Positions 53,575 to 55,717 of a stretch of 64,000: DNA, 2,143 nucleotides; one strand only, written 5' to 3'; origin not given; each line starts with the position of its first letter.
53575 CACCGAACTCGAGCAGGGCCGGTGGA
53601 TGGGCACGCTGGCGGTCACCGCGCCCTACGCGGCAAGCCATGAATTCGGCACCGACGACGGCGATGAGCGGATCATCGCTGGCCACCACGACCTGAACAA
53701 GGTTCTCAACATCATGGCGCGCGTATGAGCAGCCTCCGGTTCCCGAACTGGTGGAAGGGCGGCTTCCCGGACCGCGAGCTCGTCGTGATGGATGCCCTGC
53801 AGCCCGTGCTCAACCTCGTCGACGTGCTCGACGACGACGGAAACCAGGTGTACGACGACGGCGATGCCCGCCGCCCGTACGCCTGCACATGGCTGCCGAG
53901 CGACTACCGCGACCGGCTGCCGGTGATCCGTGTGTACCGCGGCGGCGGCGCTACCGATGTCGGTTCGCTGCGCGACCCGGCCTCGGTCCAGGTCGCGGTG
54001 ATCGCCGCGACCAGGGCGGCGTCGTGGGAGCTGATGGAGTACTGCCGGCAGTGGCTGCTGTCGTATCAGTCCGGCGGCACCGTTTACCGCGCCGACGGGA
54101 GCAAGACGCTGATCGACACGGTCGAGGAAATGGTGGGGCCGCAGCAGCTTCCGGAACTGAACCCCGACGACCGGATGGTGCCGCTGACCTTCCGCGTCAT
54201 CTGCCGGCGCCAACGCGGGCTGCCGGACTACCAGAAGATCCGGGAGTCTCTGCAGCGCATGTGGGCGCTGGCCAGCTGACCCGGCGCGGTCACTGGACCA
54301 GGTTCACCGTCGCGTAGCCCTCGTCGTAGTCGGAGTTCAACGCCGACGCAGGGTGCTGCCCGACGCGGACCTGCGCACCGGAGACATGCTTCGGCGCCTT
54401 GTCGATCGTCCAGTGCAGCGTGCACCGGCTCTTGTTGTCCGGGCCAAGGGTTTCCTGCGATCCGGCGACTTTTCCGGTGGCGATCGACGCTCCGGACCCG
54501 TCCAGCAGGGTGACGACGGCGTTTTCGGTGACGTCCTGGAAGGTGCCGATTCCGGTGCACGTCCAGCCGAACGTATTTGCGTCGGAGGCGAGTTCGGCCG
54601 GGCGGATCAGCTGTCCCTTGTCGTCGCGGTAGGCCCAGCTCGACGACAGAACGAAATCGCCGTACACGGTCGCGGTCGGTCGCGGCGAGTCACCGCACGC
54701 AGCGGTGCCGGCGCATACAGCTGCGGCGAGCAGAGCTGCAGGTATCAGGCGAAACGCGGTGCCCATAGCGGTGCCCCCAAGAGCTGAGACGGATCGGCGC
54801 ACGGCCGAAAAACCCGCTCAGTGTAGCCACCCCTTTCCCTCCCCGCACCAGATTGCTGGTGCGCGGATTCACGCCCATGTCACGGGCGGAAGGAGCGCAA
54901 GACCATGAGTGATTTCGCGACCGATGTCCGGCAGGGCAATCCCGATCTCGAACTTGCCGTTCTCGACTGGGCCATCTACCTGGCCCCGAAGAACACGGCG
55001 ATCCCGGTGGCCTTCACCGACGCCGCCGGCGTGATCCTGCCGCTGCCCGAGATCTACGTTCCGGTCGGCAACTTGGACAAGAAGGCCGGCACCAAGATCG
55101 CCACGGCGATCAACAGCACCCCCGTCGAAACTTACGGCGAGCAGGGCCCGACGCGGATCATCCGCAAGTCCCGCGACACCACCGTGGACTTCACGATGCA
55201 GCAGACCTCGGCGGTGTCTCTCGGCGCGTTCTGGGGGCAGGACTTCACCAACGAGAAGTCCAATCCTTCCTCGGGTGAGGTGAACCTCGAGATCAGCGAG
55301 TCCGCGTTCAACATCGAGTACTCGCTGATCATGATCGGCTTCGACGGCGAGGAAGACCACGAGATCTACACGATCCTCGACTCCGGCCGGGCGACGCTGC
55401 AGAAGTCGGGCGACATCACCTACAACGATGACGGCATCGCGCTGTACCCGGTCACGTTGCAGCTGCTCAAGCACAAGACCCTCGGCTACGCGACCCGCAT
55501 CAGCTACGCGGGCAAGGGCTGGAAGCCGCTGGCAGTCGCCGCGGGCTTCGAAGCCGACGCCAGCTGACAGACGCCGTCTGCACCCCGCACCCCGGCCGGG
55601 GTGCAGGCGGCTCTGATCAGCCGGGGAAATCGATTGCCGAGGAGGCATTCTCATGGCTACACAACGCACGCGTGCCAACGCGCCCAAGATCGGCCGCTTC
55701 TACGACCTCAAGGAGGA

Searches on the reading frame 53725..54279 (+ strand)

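Call 104: search_protein_families(library=phrogs, max_evalue=0.001, proteins=[window:53725-54279:+])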
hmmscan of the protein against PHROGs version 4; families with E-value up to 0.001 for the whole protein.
window:53725-54279:+ (184 aa): 2 families
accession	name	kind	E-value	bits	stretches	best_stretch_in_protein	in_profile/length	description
phrog_123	-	connector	1e-19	71.8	1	14-165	6-137/139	tail terminator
phrog_32820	-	unknown function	0.00044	21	1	86-162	73-150/153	-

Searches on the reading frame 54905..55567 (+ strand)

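Call 104: search_protein_families(library=phrogs, max_evalue=0.001, proteins=[window:54905-55567:+])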
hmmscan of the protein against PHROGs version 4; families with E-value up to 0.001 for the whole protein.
window:54905-55567:+ (220 aa): 2 families
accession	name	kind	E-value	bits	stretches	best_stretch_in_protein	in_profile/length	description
phrog_476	-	tail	2.5e-41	142.9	1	8-217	13-226/296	major tail protein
phrog_117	-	tail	3.9e-11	43.9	1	23-203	46-209/319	major tail protein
